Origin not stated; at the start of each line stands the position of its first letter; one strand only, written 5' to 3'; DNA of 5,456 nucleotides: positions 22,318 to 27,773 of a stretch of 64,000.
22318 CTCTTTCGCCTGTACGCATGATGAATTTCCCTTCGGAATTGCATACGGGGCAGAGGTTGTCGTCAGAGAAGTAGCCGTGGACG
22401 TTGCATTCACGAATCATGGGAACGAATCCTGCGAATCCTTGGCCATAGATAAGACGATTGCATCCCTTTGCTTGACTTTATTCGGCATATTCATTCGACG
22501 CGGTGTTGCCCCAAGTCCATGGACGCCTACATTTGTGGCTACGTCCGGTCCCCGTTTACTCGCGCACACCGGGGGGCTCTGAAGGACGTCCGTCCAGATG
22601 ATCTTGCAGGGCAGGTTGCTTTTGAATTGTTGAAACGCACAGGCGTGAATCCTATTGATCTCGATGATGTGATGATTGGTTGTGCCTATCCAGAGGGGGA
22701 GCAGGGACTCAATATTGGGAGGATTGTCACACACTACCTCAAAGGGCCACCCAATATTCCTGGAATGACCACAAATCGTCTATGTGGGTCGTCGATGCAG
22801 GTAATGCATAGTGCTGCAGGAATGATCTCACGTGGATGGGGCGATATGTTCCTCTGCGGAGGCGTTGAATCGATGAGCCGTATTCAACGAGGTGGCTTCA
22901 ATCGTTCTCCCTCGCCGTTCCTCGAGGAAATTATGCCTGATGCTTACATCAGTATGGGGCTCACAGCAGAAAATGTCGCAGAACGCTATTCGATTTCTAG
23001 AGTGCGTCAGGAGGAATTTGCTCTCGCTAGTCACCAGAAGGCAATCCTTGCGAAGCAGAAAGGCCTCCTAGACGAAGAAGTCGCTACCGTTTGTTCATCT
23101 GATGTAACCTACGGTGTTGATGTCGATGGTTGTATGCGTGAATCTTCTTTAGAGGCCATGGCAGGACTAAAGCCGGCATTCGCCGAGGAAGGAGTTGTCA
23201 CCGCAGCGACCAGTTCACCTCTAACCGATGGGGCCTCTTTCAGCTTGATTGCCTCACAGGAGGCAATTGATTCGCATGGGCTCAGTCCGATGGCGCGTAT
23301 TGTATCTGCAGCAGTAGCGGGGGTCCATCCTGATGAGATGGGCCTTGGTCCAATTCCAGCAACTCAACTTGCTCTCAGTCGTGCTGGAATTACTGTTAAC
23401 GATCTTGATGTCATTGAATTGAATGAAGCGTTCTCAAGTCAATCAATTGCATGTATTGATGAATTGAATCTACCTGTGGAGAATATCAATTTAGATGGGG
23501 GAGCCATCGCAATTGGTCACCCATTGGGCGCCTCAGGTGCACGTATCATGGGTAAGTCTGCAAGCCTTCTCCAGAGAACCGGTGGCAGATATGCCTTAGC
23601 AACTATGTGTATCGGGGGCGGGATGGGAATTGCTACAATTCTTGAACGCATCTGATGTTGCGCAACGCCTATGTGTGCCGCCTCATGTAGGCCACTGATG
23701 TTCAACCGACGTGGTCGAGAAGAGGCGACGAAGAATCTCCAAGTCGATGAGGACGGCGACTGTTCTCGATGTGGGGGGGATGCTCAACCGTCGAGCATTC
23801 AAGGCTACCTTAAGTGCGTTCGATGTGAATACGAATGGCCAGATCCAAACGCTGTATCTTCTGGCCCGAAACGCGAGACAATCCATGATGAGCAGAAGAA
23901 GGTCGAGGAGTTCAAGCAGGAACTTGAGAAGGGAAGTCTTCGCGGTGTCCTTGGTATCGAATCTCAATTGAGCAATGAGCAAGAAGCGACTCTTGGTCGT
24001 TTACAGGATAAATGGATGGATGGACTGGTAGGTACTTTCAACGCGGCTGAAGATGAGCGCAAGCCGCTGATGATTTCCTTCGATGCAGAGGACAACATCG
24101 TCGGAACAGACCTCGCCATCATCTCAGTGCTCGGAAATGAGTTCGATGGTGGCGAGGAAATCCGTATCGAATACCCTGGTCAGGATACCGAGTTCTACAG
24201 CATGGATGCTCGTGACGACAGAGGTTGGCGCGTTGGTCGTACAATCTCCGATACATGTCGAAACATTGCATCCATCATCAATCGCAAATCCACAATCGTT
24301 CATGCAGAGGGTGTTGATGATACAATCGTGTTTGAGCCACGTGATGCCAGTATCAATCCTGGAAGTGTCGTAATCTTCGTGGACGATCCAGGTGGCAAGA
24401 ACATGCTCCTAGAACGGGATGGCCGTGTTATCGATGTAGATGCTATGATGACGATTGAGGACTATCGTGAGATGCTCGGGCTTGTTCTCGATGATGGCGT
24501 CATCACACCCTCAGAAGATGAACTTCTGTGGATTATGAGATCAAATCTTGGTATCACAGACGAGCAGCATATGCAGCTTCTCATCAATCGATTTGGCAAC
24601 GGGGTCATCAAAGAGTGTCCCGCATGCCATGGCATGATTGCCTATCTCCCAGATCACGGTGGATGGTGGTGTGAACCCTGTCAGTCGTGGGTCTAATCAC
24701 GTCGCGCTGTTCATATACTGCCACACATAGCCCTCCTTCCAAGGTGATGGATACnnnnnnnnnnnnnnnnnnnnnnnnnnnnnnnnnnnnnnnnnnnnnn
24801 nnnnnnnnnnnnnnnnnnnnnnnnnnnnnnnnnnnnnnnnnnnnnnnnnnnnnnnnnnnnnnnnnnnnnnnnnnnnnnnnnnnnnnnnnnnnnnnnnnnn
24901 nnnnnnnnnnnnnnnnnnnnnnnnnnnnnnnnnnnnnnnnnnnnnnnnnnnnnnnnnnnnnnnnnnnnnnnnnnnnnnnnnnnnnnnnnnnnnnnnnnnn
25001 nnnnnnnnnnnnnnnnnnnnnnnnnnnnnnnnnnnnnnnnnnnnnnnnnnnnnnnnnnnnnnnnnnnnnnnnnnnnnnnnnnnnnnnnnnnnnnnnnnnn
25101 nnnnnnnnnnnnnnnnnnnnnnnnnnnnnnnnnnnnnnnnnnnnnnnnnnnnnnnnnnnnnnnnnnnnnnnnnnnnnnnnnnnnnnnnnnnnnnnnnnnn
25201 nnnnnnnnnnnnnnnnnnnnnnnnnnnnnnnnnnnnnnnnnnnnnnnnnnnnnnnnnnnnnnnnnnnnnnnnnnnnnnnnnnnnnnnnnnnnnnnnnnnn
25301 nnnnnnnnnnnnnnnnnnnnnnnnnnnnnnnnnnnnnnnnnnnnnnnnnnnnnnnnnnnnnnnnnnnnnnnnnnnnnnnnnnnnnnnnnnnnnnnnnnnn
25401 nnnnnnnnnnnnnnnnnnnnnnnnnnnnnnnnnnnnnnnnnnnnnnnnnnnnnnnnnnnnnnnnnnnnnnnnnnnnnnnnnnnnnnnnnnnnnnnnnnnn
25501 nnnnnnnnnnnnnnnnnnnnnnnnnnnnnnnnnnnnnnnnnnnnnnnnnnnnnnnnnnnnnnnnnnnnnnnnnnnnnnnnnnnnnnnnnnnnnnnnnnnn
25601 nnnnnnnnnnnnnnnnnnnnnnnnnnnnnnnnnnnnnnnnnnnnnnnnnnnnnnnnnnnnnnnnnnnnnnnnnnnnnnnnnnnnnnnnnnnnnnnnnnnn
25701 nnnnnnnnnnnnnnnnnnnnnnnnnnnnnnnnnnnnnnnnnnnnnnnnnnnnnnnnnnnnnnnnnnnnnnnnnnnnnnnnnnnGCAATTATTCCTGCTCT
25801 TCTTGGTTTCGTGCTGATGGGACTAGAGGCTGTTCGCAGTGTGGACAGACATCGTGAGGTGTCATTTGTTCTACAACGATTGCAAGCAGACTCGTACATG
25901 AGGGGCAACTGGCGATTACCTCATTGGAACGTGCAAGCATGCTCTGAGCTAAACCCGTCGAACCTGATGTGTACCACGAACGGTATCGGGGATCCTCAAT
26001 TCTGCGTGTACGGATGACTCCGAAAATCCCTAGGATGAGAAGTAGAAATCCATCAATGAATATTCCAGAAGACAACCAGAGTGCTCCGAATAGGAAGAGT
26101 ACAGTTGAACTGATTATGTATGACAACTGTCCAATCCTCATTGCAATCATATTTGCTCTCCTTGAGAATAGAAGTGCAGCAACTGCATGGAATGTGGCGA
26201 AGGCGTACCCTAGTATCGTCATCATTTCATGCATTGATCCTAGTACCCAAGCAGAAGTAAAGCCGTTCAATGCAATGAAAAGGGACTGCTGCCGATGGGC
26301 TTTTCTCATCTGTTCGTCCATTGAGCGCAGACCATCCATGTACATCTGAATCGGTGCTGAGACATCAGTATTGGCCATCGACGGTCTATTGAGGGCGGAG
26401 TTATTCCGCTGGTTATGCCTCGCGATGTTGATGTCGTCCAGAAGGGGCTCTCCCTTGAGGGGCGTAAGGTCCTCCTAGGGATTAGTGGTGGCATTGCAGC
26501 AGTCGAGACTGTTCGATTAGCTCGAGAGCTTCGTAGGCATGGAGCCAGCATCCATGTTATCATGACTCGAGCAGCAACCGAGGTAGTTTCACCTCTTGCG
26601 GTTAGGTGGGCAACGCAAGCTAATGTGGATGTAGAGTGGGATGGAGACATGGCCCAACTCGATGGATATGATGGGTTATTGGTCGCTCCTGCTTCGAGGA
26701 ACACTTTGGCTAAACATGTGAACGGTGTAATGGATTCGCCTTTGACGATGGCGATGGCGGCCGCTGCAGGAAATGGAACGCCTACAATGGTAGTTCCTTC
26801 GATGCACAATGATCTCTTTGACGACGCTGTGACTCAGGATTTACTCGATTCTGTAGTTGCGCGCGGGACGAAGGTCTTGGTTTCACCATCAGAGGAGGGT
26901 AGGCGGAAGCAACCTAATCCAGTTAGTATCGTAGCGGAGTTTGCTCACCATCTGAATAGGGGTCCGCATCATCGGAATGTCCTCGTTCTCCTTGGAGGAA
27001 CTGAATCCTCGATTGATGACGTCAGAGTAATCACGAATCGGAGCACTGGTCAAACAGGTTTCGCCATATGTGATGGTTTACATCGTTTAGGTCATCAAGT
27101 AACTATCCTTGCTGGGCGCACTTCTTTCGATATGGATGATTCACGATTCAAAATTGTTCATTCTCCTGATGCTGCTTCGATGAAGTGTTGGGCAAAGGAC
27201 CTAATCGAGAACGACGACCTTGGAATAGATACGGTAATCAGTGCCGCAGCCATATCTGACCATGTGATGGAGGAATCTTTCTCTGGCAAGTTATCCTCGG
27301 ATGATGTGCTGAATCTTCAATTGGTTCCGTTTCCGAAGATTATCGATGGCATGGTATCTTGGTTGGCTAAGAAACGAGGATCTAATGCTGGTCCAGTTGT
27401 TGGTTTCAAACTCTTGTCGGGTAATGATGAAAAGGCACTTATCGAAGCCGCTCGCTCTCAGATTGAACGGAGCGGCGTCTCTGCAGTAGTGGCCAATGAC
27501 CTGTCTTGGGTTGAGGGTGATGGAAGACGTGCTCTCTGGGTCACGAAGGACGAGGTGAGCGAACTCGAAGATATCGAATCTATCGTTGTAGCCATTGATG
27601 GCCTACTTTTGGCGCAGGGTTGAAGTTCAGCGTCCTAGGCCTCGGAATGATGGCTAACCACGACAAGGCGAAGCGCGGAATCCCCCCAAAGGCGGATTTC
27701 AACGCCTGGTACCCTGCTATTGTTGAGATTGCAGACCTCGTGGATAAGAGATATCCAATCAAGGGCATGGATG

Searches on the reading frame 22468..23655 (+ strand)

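Call 3: search_protein_families(library=pfam, proteins=[window:22468-23655:+], max_evalue=0.01)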
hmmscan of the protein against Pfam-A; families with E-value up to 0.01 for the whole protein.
window:22468-23655:+ (395 aa): 4 families
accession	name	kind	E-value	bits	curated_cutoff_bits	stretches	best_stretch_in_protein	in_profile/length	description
PF00108.29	Thiolase_N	-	1.7e-52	178.8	26.4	1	21-264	2-259/260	Thiolase, N-terminal domain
PF02803.24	Thiolase_C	-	2.2e-46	156.9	27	1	273-394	2-123/123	Thiolase, C-terminal domain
PF22691.2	Thiolase_C_1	-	0.0028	17.9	28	0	298-335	23-60/144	Thiolase C-terminal domain-like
PF00109.32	ketoacyl-synt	-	0.0034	17.4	20.8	0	101-137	169-205/252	Beta-ketoacyl synthase, N-terminal domain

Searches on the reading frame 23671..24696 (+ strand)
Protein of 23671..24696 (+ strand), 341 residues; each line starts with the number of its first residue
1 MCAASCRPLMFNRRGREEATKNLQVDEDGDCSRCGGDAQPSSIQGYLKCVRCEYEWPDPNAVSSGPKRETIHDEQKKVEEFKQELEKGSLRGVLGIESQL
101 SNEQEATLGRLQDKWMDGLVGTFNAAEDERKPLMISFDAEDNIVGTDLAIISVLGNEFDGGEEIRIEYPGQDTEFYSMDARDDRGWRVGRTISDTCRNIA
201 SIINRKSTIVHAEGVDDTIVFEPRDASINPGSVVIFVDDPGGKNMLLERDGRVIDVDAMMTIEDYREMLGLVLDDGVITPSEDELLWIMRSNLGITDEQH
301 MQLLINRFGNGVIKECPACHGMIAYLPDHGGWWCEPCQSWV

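Call 3: search_protein_families(library=pfam, proteins=[window:23671-24696:+], max_evalue=0.01)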
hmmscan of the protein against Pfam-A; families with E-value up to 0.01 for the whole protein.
window:23671-24696:+ (341 aa): 1 family
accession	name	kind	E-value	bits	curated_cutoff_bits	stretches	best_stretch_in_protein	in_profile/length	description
PF12760.12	Zn_ribbon_IS1595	-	3.4e-06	27.3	25.4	0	297-338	3-44/46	Transposase zinc-ribbon domain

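Call 4: search_protein_families(library=ncbifam, proteins=[window:23671-24696:+], max_evalue=0.01)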
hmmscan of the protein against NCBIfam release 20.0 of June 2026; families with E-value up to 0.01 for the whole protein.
window:23671-24696:+ (341 aa): 0 families

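Call 22: search_solved_structures(query=window:23671-24696:+, max_evalue=1)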
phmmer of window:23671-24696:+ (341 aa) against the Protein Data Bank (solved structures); distinct sequences matched with E-value up to 1: 7.
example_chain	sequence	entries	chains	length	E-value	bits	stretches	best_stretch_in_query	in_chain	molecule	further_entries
7pcy_A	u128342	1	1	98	0.19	14.1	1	209-280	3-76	PLASTOCYANIN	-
1plc_A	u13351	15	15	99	0.6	12.5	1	216-261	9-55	PLASTOCYANIN | Plastocyanin A | Plastocyanin A, chloroplastic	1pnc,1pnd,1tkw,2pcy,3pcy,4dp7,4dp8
1iuz_A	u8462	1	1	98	0.78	12.1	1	209-273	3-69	PLASTOCYANIN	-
6zzo_A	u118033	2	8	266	0.87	12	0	224-280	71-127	Putative beta-hydroxybutyrate dehydrogenase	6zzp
3g4s_Z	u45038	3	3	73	0.89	12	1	18-62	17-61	50S ribosomal protein L37Ae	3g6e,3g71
1vq4_Z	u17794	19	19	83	0.92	11.9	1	18-70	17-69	50S ribosomal protein L37Ae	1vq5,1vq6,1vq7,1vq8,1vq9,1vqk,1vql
1s72_Z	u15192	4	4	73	0.99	11.8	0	18-62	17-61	50S ribosomal protein L37Ae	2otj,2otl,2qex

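Call 46: find_homologous_proteins(query=window:23671-24696:+, max_evalue=0.001)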
Query window:23671-24696:+ (341 aa): 244 proteins with E <= 0.001 among 1952 candidates; the best 120 are listed.
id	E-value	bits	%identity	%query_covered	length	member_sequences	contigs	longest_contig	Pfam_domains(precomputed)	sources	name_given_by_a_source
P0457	1.8e-232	789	99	100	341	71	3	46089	PF12760.13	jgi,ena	-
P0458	7.8e-205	698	89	97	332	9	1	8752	PF12760.13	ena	-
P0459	9.9e-194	661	84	97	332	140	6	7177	PF12760.13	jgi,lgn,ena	jgi:ribosomal protein L37AE/L43A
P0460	3.1e-191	653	83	97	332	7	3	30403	PF12760.13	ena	-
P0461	1.5e-190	651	82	97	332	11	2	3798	PF12760.13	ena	-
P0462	1.1e-135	471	60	96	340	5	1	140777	PF12760.13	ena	-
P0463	1.7e-133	463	59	96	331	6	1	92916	PF12760.13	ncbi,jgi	jgi:ribosomal protein L37AE/L43A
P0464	1.9e-120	420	54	96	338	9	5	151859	-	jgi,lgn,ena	-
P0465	4.4e-118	413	54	96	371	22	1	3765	-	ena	-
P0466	5.7e-116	406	53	96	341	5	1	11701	-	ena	-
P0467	1.8e-115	404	50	98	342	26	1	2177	-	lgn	-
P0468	3.8e-115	403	53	96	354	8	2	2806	-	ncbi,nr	ncbi:MAG: hypothetical protein VYC11_05365 [Candidatus Thermoplasmatota archaeon]|nr:hypothetical pr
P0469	4.0e-115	403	50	96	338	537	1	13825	-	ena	-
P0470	4.1e-115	403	53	96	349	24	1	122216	-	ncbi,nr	ncbi:hypothetical protein OAV27_00505 [Euryarchaeota archaeon]|nr:hypothetical protein [Euryarchaeot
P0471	5.5e-115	402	52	96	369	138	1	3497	-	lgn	-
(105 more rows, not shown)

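Call 63: predict_structure(alignment_id=A1)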
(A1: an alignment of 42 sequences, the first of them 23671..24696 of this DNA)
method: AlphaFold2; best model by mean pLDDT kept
length: 341 residues; sequences in the alignment: 42
mean_pLDDT: 76.8   pTM: 0.55
mean pLDDT of the five models: 76.8, 74.3, 72.0, 70.8, 70.5
residues with pLDDT >= 90: 118; 70-90: 113; 50-70: 59; < 50: 51
segments of 3 or more residues with pLDDT < 50: 1-14, 66-70, 94-99, 120-137, 140-143
pLDDT, mean of each block of 10 residues (from residue 1): 36 50 58 83 87 85 53 64 63 48 61 55 37 44 66 91 92 92 93 96 95 95 90 89 87 83 88 88 91 90 89 90 89 93 86
secondary structure, 60 per line:
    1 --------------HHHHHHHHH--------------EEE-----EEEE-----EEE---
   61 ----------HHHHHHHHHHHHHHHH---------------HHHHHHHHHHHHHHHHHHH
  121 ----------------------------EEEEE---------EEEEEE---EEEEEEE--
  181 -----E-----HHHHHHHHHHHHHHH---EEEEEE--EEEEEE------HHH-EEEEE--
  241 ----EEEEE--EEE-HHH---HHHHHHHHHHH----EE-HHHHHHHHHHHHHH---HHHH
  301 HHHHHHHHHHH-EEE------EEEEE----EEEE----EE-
elements in order: H15-23 E38-40 E46-49 E55-57 H71-86 H102-120 E149-153 E163-168 E172-178 H192-206 E210-215 E218-223 E234-238 E245-249 E252-254 H262-272 H280-293 H297-311 E313-315 E322-326 E331-334

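Call 66: fold_search(model_id=the predicted structure, library=pdb)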
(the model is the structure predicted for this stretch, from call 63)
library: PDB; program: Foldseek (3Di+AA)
matches with E <= 10: 801; with E <= 0.001: 0
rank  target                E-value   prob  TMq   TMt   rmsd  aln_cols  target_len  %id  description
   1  4nx9                  1.2e-03  0.97  0.22  0.27  24.1       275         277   16  Crystal structure of Pseudomonas aeruginosa flagellin FliC (released 2014-01-29)
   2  9cba                  4.1e-03  1.00  0.23  0.18   6.7       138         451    8  Bacteriophage PhiTE contracted tail (released 2025-04-16)
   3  9m6i_A                4.1e-03  0.54  0.15  0.14  25.9       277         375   12  structure of the FliD cap (released 2025-12-03)
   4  9cuy_A                8.9e-03  0.99  0.19  0.15   7.1       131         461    8  Bacteriophage PhiTE extended baseplate (released 2025-04-16)
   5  9n8g_C                2.8e-02  0.44  0.17  0.15  13.5       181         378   15  In situ sheathed FlaA flagellar filament of Vibrio cholerae (released 2025-09-24)
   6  9cb9_A                3.6e-02  0.93  0.19  0.14   6.7       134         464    9  Bacteriophage PhiTE extended tail (released 2025-04-16)
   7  9cc7_I                3.6e-02  0.85  0.18  0.15   5.0       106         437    9  Bacteriophage PhiTE extended connector complex (released 2025-04-16)
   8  9vvr_V                3.8e-02  0.72  0.19  0.09   6.6       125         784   11  Structure of the bacteriophage E1004 tail (released 2025-11-12)
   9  6iwy                  4.0e-02  0.94  0.20  0.19   4.6       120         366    9  Crystal structure of the flagellar cap protein FliD from Helicobacter pylori (released 2019-05-22)
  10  7y1c_Y                4.0e-02  0.91  0.20  0.10   6.2       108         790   15  CryoEM structure of Klebsiella phage Kp9 tail complex applied with C6 symmetry (released 2023-06-14)
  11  9mt4_Q                4.0e-02  0.69  0.19  0.15  10.9       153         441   12  Connector structure of phage JohannRWettstein (Bas63) (released 2025-11-19)
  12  7y22_Y                5.4e-02  0.66  0.18  0.09   6.4       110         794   11  CryoEM structure of Klebsiella phage Kp7 tail complex applied with C6 symmetry (released 2023-06-14)
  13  9m68_A                5.4e-02  0.30  0.18  0.15  25.7       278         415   12  the flagellar filament cap FliD in complex with FlgL (released 2025-12-03)
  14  9rku_BD               7.3e-02  0.44  0.20  0.14  13.7       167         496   13  Agrobacterium phage 7-7-1 baseplate (released 2025-12-10)
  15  9vvr_d                7.8e-02  0.66  0.20  0.10  10.1       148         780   11  Structure of the bacteriophage E1004 tail (released 2025-11-12)
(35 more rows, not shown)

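Call 74: find_related_loci(query=A1, collection=metagenome_contigs, flank=4000)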
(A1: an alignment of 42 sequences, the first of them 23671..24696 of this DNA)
Query A1 (341 aa) in metagenome_contigs; peptide patterns used: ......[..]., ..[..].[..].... (x = any residue, [..] = any of these).
600 stretches matched a pattern (row limit reached: there are more); 372 encode a relative of the query (tblastn E <= 1e-3); the best 80 are kept; 80 distinct loci.
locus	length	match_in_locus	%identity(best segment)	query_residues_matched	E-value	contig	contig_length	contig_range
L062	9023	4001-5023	96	1-341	0e+0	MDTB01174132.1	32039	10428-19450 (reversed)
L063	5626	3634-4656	92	1-341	0e+0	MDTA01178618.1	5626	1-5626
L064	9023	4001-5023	96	1-341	0e+0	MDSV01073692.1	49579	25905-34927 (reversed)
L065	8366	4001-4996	84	10-341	0e+0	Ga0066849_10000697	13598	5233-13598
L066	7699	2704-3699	84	10-341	0e+0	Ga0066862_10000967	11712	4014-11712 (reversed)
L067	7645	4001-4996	83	10-341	0e+0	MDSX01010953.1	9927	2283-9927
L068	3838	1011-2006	83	10-341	0e+0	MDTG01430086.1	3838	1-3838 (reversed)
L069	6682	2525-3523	83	9-341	0e+0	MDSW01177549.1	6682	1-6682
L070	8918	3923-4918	83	10-341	0e+0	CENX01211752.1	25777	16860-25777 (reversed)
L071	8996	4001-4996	83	10-341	0e+0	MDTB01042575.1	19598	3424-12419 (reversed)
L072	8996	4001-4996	82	10-341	0e+0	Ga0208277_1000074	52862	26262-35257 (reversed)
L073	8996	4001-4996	82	10-341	0e+0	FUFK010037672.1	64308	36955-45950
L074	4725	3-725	85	101-341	1e-142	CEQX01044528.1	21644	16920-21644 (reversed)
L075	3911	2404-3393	60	13-341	3e-142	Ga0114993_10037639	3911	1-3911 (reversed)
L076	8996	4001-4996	82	10-341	0e+0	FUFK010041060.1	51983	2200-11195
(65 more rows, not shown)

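Call 81: search_solved_structures(query=A1, max_evalue=5)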
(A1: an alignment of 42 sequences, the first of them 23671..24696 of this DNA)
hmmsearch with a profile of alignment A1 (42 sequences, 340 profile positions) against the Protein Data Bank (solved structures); distinct sequences matched with E-value up to 5: 10.
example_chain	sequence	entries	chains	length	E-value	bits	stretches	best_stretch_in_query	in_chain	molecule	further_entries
1vq4_Z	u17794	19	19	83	0.0066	18.5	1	14-63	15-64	50S ribosomal protein L37Ae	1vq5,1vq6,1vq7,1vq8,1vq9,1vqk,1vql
1s72_Z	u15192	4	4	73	0.0077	18.3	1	14-61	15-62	50S ribosomal protein L37Ae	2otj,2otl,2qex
3g4s_Z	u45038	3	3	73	0.0078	18.3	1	14-61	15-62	50S ribosomal protein L37Ae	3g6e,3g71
2qa4_Z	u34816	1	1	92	0.0083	18.2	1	14-63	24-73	50S ribosomal protein L37Ae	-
3cpw_Y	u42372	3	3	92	0.0088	18.1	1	14-63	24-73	50S ribosomal protein L37Ae | RPL37AE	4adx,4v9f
3cc2_Z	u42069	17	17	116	0.016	17.3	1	14-63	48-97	50S ribosomal protein L37Ae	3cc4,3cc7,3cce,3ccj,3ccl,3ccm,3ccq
4bm5_A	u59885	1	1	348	0.09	14.8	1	259-310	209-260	SIMILAR TO CHLOROPLAST INNER MEMBRANE PROTEIN TIC110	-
4noi_A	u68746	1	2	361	0.29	13.2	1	259-316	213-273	DNA-directed RNA polymerase subunit alpha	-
5it7_f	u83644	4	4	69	0.62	12.1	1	310-338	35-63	Ubiquitin-40S ribosomal protein S27a | Ribosomal protein eS31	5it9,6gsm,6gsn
6qs0_A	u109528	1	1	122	0.76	11.8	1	55-127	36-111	Putative outer membrane protein BBA03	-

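Call 82: search_protein_families(library=phrogs, proteins=[window:23671-24696:+], max_evalue=0.01)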
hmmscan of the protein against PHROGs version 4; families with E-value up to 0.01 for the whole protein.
window:23671-24696:+ (341 aa): 0 families

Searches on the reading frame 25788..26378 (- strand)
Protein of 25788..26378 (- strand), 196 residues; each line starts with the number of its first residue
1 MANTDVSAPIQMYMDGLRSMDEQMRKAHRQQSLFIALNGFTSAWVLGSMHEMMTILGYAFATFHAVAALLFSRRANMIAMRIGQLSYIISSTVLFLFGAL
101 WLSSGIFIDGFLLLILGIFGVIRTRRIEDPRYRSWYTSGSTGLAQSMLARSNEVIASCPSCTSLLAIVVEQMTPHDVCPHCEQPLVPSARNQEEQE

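Call 3: search_protein_families(library=pfam, proteins=[window:25788-26378:-], max_evalue=0.01)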
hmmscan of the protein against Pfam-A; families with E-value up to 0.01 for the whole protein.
window:25788-26378:- (196 aa): 2 families
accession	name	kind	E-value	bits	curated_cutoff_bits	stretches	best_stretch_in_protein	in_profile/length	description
PF01155.25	HypA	-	0.00082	19.8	28.9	0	147-186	62-97/112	Hydrogenase/urease nickel incorporation, metallochaperone, hypA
PF06221.18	zf-C2HC5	-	0.0039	17.6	25.8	1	150-192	9-51/54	Putative zinc finger motif, C2HC5-type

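Call 4: search_protein_families(library=ncbifam, proteins=[window:25788-26378:-], max_evalue=0.01)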
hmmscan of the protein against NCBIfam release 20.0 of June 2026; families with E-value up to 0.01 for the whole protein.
window:25788-26378:- (196 aa): 0 families

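Call 82: search_protein_families(library=phrogs, proteins=[window:25788-26378:-], max_evalue=0.01)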
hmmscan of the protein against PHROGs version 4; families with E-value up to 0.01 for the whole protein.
window:25788-26378:- (196 aa): 0 families

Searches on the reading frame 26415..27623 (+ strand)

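Call 3: search_protein_families(library=pfam, proteins=[window:26415-27623:+], max_evalue=0.01)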
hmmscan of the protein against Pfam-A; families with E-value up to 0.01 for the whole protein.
window:26415-27623:+ (402 aa): 4 families
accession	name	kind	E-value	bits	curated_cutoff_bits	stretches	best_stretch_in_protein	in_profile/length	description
PF04127.22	DFP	-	1.2e-32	113.7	22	1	186-364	3-170/186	DNA/pantothenate metabolism flavoprotein C-terminal domain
PF02441.25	Flavoprotein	-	3.9e-23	82.3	22.7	1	18-129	2-105/162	Flavoprotein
PF13579.12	Glyco_trans_4_4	-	0.00029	21.7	29.7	0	29-162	4-138/158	Glycosyl transferase 4-like domain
PF13439.12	Glyco_transf_4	-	0.0016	19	28.5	0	218-251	11-46/170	Glycosyltransferase Family 4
